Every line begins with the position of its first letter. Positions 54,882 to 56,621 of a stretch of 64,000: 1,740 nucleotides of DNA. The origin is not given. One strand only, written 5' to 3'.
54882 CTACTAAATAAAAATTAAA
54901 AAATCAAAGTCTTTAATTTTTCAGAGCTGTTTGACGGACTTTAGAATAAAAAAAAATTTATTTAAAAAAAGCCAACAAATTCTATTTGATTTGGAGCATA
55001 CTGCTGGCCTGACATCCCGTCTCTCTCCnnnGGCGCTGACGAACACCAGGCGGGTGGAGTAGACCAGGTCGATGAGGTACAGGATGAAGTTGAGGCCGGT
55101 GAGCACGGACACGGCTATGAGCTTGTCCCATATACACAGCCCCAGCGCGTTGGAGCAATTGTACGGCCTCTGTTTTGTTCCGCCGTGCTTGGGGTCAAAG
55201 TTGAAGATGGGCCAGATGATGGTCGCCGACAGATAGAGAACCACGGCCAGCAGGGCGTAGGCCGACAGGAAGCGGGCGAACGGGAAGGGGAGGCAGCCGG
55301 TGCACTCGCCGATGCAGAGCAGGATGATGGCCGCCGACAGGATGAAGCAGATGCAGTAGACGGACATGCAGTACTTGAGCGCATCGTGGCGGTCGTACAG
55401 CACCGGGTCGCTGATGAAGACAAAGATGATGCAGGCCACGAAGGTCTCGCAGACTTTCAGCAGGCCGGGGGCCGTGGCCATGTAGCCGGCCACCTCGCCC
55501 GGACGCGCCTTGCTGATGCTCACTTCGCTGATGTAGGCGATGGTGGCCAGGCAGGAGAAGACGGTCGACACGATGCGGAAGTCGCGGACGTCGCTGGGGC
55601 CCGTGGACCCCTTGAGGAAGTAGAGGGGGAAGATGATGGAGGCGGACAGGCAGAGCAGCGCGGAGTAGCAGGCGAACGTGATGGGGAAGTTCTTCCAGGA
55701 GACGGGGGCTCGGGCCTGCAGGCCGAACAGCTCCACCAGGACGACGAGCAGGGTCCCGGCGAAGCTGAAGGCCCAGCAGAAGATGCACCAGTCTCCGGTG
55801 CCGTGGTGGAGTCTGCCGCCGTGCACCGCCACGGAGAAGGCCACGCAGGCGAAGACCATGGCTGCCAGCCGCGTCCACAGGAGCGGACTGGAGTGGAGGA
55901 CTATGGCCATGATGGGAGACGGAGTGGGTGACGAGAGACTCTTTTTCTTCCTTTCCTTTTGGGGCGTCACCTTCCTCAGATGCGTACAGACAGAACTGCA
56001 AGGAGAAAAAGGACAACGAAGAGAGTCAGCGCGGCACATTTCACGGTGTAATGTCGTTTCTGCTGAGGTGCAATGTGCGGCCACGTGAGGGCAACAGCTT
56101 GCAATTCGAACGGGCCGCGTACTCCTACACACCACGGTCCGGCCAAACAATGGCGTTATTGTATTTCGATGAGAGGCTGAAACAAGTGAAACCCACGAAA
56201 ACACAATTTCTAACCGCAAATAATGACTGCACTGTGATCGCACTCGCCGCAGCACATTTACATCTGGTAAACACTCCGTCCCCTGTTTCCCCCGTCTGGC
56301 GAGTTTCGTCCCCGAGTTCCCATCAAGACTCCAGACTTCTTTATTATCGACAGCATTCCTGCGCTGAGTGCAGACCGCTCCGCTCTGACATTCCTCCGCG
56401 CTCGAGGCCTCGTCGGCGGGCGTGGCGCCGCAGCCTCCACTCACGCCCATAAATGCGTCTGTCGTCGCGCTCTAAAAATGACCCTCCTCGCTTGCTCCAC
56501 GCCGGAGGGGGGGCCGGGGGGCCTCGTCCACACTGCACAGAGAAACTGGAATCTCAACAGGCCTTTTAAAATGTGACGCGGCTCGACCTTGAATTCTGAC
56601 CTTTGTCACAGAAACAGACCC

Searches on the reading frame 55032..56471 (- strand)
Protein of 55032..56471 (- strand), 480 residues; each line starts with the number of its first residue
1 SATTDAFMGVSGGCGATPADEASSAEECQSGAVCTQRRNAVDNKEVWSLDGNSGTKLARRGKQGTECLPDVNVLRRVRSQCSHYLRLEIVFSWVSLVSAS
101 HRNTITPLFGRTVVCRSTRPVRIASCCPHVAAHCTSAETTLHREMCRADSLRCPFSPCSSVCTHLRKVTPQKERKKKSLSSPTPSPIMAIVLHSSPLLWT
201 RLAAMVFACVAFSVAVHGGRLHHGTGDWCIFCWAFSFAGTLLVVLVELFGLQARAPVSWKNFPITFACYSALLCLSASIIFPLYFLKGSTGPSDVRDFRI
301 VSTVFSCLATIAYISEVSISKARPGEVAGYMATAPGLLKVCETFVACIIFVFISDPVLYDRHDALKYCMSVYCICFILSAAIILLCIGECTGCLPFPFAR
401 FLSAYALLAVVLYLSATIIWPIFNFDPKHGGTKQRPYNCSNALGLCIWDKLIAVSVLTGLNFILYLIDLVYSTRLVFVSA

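Call 58: search_protein_families(library=pfam, proteins=[window:55032-56471:-], max_evalue=0.001)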
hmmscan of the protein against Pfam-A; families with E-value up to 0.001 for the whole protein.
window:55032-56471:- (480 aa): 1 family
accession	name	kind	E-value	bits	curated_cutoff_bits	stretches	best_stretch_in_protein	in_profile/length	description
PF01284.28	MARVEL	-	1.3e-22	80.7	32.8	2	331-470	2-134/135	Membrane-associating domain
